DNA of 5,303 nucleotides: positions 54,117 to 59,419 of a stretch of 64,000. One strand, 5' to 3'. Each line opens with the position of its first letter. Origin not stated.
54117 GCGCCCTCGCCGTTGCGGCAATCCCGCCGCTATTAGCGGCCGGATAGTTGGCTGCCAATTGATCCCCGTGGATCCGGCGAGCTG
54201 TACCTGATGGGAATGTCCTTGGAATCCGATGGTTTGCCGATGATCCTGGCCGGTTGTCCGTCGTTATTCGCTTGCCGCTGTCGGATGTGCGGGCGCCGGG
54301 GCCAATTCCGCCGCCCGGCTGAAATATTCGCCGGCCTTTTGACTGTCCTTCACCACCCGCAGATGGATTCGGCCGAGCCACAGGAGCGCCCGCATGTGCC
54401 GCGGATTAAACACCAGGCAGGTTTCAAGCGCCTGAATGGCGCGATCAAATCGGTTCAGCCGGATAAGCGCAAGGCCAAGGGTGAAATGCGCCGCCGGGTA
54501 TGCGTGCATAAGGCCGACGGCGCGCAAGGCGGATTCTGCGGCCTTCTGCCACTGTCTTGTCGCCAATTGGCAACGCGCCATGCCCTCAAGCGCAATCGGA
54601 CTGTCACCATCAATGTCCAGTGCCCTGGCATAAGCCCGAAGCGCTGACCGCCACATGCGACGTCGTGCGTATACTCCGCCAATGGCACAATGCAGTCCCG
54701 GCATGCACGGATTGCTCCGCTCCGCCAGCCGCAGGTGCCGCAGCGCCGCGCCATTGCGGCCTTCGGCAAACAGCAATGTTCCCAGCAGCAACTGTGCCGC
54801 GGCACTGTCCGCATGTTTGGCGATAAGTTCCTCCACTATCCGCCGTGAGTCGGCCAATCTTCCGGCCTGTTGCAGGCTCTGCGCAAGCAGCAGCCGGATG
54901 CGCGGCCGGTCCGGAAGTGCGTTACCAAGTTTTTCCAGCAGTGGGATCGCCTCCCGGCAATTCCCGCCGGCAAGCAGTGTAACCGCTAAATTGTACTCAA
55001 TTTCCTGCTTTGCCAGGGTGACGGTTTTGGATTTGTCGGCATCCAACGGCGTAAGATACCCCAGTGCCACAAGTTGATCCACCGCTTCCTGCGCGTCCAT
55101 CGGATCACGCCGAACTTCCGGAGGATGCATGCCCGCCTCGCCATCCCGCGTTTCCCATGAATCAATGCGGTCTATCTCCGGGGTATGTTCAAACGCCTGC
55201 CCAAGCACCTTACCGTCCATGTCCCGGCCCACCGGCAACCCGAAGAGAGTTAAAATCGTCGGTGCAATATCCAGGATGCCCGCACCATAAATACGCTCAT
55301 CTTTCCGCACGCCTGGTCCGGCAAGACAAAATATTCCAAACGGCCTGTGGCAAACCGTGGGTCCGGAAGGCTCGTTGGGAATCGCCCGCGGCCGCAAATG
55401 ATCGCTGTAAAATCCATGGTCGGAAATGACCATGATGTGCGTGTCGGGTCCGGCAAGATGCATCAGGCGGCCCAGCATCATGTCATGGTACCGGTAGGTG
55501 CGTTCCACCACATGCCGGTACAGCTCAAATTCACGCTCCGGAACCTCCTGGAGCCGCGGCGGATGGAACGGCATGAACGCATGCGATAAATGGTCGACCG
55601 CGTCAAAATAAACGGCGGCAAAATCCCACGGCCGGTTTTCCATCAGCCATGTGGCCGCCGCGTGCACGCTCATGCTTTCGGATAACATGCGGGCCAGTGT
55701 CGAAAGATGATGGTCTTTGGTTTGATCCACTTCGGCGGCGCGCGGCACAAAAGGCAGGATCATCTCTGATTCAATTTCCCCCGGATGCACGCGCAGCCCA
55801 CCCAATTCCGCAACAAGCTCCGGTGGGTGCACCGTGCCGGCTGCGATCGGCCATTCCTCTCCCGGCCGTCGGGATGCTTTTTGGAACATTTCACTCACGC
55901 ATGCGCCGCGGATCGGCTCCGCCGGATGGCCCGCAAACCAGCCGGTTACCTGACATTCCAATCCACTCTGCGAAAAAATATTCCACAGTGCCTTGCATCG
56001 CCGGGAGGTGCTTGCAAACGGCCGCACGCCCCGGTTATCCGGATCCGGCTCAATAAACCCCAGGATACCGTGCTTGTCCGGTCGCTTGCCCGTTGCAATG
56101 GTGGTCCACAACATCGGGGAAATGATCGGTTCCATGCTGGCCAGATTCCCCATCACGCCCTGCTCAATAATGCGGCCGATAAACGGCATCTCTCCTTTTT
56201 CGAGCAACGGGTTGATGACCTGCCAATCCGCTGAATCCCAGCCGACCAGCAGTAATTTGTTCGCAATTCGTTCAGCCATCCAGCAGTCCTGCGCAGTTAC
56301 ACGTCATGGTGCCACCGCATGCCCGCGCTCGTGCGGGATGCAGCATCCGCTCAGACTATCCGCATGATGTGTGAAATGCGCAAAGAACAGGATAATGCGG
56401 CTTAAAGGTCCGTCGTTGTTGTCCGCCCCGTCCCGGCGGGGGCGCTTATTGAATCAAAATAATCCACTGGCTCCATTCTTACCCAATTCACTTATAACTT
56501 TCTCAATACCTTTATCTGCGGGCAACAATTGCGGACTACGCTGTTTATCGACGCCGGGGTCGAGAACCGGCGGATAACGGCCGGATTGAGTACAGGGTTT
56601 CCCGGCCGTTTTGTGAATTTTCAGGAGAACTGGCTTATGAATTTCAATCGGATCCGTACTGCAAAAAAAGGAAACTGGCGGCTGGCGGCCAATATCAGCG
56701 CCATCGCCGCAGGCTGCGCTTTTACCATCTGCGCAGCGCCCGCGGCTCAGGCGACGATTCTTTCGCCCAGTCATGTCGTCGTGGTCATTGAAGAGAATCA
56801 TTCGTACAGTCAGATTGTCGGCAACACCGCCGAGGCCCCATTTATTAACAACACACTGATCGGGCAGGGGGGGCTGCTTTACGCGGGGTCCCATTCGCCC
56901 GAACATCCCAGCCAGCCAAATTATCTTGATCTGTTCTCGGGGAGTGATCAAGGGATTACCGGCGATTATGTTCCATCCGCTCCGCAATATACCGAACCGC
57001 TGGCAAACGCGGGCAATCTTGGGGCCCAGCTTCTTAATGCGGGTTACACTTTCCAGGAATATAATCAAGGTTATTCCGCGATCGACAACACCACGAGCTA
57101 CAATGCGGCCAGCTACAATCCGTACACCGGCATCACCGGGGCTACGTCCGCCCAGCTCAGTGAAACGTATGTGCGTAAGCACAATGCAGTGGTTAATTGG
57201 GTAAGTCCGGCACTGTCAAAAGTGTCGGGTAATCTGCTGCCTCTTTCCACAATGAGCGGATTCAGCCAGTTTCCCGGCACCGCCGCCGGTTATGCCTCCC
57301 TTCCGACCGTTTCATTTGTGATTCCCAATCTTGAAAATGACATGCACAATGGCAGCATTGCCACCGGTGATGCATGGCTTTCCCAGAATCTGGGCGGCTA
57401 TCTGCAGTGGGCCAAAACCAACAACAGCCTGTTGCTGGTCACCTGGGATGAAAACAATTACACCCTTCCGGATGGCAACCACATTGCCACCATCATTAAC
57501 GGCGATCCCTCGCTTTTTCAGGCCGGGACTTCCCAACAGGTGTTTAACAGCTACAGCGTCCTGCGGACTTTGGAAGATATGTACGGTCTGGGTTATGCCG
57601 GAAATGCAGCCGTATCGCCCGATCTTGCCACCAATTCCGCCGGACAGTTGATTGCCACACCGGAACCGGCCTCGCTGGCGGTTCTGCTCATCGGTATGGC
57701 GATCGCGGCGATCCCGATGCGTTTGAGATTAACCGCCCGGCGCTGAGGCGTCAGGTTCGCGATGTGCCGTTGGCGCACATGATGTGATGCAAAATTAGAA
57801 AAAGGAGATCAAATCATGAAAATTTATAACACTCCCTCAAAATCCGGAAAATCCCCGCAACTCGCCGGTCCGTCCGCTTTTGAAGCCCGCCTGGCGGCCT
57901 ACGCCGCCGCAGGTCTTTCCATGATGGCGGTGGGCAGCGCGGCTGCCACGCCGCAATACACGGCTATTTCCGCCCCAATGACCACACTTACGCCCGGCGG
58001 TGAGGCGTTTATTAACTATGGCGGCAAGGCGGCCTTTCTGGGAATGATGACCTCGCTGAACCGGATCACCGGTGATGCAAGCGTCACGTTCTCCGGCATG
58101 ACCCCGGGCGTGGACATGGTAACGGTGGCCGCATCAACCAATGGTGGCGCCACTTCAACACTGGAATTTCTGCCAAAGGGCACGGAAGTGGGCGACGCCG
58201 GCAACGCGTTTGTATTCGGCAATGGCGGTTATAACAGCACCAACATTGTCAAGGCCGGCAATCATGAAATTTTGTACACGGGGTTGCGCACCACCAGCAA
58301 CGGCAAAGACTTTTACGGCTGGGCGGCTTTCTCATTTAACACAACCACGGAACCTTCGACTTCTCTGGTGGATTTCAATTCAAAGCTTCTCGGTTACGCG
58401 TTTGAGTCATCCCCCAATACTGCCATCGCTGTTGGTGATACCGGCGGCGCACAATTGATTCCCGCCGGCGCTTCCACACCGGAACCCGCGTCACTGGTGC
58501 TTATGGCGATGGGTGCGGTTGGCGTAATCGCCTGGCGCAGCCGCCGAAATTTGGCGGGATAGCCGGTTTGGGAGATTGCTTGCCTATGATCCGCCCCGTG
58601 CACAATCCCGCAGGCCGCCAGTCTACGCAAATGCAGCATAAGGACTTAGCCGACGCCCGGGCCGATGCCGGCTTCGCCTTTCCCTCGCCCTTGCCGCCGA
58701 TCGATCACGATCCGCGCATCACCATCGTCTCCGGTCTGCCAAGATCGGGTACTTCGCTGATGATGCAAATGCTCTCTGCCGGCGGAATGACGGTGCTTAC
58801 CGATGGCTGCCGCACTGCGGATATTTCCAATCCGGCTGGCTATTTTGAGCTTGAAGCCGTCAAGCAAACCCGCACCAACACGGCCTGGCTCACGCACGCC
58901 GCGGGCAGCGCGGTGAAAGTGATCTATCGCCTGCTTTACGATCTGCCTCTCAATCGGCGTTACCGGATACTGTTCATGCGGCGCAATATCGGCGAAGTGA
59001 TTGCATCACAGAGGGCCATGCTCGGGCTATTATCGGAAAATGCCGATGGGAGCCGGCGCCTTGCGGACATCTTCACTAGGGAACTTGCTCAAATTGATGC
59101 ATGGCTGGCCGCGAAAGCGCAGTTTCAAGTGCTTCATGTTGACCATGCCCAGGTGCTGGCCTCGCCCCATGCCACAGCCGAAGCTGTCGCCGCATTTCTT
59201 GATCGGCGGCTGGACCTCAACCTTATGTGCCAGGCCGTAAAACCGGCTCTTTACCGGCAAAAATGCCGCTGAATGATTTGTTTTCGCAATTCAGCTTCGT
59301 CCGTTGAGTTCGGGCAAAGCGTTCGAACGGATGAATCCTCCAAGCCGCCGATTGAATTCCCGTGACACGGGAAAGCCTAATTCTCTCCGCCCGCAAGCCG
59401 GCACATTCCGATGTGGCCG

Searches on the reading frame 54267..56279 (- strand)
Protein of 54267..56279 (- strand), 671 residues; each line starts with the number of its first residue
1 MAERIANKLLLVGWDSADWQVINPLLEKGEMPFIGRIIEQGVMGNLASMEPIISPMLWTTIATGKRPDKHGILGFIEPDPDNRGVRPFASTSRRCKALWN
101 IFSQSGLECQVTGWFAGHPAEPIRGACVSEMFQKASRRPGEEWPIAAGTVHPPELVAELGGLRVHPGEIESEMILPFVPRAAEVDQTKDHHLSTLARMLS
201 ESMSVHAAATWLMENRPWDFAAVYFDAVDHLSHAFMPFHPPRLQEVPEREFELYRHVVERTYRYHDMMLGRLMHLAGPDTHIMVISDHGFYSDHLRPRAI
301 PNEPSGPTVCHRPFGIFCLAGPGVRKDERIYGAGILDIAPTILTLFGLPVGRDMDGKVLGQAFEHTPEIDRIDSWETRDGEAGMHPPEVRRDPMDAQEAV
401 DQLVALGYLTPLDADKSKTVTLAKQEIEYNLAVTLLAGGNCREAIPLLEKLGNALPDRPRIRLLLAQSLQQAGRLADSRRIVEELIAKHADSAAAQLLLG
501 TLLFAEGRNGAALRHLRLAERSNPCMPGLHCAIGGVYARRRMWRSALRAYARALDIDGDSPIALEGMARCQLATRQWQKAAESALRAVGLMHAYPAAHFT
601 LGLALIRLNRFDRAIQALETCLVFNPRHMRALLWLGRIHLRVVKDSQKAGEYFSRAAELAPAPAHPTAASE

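Call 26: search_protein_families(library=pfam, proteins=[window:54267-56279:-], max_evalue=0.00001)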
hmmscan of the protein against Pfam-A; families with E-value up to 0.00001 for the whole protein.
window:54267-56279:- (671 aa): 14 families
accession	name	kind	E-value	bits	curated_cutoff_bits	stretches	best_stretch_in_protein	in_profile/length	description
PF01663.27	Phosphodiest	-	1.8e-26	94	23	1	9-290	1-221/342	Type I phosphodiesterase / nucleotide pyrophosphatase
PF13432.12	TPR_16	-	7.5e-22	77.9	32.7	2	600-661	2-62/65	Tetratricopeptide repeat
PF14559.12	TPR_19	-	1.7e-16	60.7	25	1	435-499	1-65/68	Tetratricopeptide repeat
PF13428.12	TPR_14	-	1.6e-15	56.5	23.5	0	595-638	1-44/44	Tetratricopeptide repeat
PF07719.23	TPR_2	-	2.8e-15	55.5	27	0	595-628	1-34/34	Tetratricopeptide repeat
PF00515.34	TPR_1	-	5e-11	42.4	27.8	0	596-628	2-34/34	Tetratricopeptide repeat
PF12895.13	ANAPC3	-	6.7e-10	39.6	27.2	0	541-621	3-82/82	Anaphase-promoting complex, cyclosome, subunit 3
PF13424.12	TPR_12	-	1.4e-09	38.4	30.1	0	532-588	8-72/77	Tetratricopeptide repeat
PF13176.12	TPR_7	-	1.8e-08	34.2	27.9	0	532-559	4-31/36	Tetratricopeptide repeat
PF13174.12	TPR_6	-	2.6e-08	34.4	26.3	0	597-622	2-27/33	Tetratricopeptide repeat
PF13414.12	TPR_11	-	3.3e-08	33.5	26.8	0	602-640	1-39/42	TPR repeat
PF13181.12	TPR_8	-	1.3e-07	31.6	25.7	0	597-624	3-30/34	Tetratricopeptide repeat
PF13431.12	TPR_17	-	4.9e-07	30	24.4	0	550-580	2-32/34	Tetratricopeptide repeat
PF20308.4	TPR-S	-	2.7e-06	28.3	27.6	0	576-658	8-80/102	Tetratricopeptide Repeats-Sensor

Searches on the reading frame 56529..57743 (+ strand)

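Call 26: search_protein_families(library=pfam, proteins=[window:56529-57743:+], max_evalue=0.00001)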
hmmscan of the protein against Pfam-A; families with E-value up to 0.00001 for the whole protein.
window:56529-57743:+ (405 aa): 1 family
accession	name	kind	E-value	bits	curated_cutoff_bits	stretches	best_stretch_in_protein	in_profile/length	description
PF04185.19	Phosphoesterase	-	2.8e-29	102.8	23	1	118-354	120-355/356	Phosphoesterase family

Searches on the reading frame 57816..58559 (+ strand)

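Call 27: search_protein_families(library=pfam, proteins=[window:57816-58559:+], max_evalue=0.00001)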
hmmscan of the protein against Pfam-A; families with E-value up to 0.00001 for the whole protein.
window:57816-58559:+ (248 aa): 1 family
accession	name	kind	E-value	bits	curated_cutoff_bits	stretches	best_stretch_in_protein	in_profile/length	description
PF07589.16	PEP-CTERM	-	1.2e-06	28.7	20.7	1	220-244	1-24/24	PEP-CTERM motif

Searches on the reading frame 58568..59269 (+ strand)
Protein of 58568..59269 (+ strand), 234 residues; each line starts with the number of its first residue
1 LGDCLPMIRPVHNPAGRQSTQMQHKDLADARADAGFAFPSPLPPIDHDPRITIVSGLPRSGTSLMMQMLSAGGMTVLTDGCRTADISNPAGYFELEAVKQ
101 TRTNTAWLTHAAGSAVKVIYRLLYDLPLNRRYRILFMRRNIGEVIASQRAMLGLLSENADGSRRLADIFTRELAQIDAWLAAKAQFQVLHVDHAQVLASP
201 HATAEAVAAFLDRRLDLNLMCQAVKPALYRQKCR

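Call 27: search_protein_families(library=pfam, proteins=[window:58568-59269:+], max_evalue=0.00001)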
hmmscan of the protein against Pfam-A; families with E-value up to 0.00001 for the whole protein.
window:58568-59269:+ (234 aa): 1 family
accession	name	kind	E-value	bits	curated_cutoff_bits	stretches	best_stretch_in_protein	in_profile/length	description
PF13469.12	Sulfotransfer_3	-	2e-09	38.4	27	0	131-213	124-212/216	Sulfotransferase family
